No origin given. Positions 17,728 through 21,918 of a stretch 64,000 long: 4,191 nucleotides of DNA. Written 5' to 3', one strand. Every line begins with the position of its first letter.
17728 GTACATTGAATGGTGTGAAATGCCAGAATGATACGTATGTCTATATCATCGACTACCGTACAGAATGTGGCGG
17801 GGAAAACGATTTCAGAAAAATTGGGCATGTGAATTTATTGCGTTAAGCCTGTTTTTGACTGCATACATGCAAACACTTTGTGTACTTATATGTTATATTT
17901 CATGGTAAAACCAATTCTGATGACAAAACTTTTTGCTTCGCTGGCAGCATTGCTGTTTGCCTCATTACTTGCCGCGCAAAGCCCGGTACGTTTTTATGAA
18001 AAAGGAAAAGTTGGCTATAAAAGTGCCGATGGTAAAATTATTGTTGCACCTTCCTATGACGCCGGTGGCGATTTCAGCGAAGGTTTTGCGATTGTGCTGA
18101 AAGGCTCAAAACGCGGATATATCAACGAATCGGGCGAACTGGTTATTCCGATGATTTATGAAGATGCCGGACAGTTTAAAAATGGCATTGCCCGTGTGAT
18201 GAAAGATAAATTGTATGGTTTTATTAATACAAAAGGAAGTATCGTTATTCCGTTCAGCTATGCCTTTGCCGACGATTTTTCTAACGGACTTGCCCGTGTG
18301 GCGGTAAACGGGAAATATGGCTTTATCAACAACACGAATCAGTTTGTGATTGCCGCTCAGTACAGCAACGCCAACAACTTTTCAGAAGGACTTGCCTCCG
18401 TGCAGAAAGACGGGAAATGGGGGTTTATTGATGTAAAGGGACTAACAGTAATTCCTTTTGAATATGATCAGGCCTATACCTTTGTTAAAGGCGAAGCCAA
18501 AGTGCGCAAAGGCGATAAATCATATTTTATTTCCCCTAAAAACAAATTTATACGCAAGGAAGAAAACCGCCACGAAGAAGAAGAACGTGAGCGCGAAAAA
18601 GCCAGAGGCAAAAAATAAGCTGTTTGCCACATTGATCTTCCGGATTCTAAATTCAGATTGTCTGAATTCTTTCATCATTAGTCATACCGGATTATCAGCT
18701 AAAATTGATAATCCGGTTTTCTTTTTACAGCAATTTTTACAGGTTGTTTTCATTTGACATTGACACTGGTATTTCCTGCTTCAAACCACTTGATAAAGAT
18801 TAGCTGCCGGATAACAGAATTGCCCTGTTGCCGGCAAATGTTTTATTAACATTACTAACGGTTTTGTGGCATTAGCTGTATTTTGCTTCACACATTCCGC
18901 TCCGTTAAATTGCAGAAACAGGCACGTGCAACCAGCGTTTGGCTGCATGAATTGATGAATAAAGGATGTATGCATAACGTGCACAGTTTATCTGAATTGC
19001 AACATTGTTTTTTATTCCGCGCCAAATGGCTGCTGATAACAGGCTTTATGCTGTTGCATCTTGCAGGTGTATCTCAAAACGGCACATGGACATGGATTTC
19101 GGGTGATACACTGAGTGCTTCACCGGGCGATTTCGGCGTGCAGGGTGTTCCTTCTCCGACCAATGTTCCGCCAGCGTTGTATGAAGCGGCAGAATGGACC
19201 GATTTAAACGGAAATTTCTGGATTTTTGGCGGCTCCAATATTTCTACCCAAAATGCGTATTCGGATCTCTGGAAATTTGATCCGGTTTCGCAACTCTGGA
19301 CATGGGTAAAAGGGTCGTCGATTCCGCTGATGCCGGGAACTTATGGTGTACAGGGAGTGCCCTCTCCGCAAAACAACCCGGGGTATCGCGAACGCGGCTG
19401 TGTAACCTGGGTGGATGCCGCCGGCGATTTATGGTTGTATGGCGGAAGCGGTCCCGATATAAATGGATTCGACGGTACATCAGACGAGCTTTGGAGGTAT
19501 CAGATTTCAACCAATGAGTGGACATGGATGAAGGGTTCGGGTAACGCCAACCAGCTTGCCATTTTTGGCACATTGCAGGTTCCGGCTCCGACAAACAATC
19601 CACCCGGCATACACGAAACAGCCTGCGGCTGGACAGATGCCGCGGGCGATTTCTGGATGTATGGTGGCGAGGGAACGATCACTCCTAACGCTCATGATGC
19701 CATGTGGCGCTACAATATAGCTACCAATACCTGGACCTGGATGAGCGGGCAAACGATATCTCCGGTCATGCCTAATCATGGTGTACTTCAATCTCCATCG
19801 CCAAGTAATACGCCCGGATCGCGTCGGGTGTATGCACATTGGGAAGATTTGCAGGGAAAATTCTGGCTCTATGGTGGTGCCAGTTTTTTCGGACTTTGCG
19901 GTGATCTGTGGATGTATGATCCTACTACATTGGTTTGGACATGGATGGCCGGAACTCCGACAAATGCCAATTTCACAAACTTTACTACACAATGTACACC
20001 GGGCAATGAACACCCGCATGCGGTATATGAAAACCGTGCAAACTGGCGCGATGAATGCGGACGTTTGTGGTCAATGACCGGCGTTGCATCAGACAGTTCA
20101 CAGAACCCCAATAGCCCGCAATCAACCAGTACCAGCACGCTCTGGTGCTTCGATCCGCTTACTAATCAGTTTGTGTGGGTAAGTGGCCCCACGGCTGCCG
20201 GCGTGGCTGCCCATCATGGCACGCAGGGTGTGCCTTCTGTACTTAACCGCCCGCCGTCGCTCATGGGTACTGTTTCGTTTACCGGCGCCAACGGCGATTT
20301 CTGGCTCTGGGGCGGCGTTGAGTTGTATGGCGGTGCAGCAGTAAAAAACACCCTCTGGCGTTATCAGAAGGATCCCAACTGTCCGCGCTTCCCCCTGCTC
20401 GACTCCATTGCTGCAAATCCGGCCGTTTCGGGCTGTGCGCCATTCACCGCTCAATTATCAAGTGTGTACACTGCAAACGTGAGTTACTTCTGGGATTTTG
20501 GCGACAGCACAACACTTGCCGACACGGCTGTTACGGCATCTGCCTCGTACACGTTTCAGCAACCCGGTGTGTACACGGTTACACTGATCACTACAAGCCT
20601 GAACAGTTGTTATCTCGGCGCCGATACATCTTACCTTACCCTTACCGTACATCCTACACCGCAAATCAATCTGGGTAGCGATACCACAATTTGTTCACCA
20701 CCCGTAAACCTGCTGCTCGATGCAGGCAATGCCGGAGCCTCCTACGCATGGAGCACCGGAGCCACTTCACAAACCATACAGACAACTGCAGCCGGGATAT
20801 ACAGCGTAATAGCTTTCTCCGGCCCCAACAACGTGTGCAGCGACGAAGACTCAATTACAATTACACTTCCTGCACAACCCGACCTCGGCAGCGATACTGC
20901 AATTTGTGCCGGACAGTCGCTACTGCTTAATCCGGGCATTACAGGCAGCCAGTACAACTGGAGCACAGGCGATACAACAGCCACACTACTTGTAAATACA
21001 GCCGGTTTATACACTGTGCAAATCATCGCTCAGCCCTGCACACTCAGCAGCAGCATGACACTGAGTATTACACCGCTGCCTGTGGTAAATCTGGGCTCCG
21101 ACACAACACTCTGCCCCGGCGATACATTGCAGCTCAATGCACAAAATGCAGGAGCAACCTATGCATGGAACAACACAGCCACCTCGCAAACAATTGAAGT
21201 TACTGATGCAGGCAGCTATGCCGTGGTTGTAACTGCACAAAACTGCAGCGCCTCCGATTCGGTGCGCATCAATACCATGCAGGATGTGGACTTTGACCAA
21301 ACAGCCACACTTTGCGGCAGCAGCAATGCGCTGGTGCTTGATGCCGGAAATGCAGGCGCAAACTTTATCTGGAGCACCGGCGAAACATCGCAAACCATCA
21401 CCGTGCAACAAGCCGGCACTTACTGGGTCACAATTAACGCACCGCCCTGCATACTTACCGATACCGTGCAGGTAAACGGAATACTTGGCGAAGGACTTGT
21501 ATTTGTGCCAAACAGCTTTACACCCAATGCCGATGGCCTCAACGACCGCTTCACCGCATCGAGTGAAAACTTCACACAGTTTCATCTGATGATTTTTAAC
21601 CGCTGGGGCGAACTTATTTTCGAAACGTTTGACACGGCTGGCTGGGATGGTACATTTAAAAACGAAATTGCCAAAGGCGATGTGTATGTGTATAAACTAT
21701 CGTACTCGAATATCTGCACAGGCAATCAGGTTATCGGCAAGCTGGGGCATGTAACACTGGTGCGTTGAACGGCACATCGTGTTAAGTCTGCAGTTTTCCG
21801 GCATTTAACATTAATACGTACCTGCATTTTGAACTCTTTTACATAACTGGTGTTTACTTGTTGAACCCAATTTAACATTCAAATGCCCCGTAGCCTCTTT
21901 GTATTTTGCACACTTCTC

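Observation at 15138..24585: Tandem array of three paralogous Kelch-propeller / PKD / Ig-repeat / type-B-CTD surface proteins. Two more paralogs lie at 47677–50394 and 54319–57024.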

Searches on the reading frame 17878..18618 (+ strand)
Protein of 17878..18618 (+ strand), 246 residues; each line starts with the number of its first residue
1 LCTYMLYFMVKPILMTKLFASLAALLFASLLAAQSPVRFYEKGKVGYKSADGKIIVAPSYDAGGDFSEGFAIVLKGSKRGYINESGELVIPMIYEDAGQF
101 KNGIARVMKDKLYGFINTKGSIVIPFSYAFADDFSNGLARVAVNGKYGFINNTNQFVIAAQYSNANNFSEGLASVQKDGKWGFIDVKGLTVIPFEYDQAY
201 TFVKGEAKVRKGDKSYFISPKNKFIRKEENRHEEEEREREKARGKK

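Call 11: search_protein_families(library=pfam, proteins=[window:17878-18618:+], max_evalue=0.001)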
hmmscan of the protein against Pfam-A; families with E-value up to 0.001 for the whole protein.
window:17878-18618:+ (246 aa): 1 family
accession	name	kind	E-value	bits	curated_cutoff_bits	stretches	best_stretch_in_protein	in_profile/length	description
PF14903.11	WG_beta_rep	-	4.1e-57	190.3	25.6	5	113-147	1-35/35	WG containing repeat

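Call 46: search_protein_families(library=ncbifam, proteins=[window:17878-18618:+], max_evalue=0.01)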
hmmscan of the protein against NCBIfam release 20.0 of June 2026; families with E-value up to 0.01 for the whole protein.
window:17878-18618:+ (246 aa): 0 families

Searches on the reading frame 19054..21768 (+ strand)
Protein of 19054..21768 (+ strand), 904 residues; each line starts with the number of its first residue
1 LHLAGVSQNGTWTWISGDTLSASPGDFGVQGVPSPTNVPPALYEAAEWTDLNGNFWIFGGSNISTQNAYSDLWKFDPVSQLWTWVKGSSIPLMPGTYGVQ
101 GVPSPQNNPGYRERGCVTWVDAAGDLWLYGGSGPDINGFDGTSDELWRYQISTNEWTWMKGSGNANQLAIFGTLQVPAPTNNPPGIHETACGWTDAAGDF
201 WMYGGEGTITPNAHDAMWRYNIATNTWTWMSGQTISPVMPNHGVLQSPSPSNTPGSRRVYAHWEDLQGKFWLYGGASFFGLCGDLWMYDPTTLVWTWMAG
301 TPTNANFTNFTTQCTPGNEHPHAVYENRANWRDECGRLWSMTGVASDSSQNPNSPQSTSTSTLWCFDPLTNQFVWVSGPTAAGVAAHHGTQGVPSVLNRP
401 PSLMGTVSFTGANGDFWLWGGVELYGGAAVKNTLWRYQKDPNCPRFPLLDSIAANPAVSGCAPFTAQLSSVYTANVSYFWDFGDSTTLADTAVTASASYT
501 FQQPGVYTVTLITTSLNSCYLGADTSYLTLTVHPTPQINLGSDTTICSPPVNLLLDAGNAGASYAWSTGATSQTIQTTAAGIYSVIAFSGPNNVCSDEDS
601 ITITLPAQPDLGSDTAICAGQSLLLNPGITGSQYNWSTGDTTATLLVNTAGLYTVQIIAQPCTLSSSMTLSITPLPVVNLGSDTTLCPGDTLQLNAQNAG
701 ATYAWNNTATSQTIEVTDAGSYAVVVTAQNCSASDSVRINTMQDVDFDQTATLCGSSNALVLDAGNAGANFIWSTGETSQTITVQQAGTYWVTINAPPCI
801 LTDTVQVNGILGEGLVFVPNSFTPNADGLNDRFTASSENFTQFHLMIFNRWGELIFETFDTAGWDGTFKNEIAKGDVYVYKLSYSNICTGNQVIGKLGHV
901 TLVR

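Call 5: search_protein_families(library=pfam, proteins=[window:19054-21768:+], max_evalue=0.01)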
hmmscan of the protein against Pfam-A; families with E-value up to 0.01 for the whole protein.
window:19054-21768:+ (904 aa): 11 families
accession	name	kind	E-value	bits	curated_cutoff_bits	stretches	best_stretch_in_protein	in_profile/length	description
PF13418.12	Kelch_4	-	8.4e-16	58.1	21.6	3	197-229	12-43/49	Galactose oxidase, central domain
PF13585.12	CHU_C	-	5.9e-14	52.4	27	1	817-886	2-73/86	CHU_C Type IX secretion signal domain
PF18911.6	PKD_4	-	1.5e-13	51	27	1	462-518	20-73/85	PKD domain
PF13415.12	Kelch_3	-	2e-13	50.5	22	2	53-84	2-32/48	Galactose oxidase, central domain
PF24681.1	Kelch_KLHDC2_KLHL20_DRC7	-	2.3e-13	50.4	50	2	34-234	43-198/221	KLHDC2/KLHL20/DRC7 Kelch-repeats domain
PF24981.1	Beta-prop_ATRN-LZTR1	-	4.2e-12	46.4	50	3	200-302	1-86/289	Attractin/LZTR1 beta-propeller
PF13964.12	Kelch_6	-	2.2e-10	40.6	25.3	2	52-85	11-43/50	Kelch motif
PF00801.26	PKD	-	1.6e-08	34.9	23.5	1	462-511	17-63/80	PKD domain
PF07646.21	Kelch_2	-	3.4e-08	33.5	21.3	0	114-161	2-46/48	Kelch motif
PF01344.31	Kelch_1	-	7.1e-06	25.9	20.1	0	357-373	23-39/46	Kelch motif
PF18981.6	InlK_D3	-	0.0011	19.5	25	0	780-796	42-58/75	Internalin K domain (D3/D4)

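Call 6: search_protein_families(library=ncbifam, proteins=[window:19054-21768:+], max_evalue=0.01)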
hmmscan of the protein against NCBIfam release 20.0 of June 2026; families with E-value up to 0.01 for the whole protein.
window:19054-21768:+ (904 aa): 1 family
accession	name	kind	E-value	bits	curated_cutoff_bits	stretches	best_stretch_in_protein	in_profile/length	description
TIGR04131.1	Bac_Flav_CTERM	domain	1.9e-13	50.3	35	1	818-903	3-84/85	T9SS type B sorting domain-containing protein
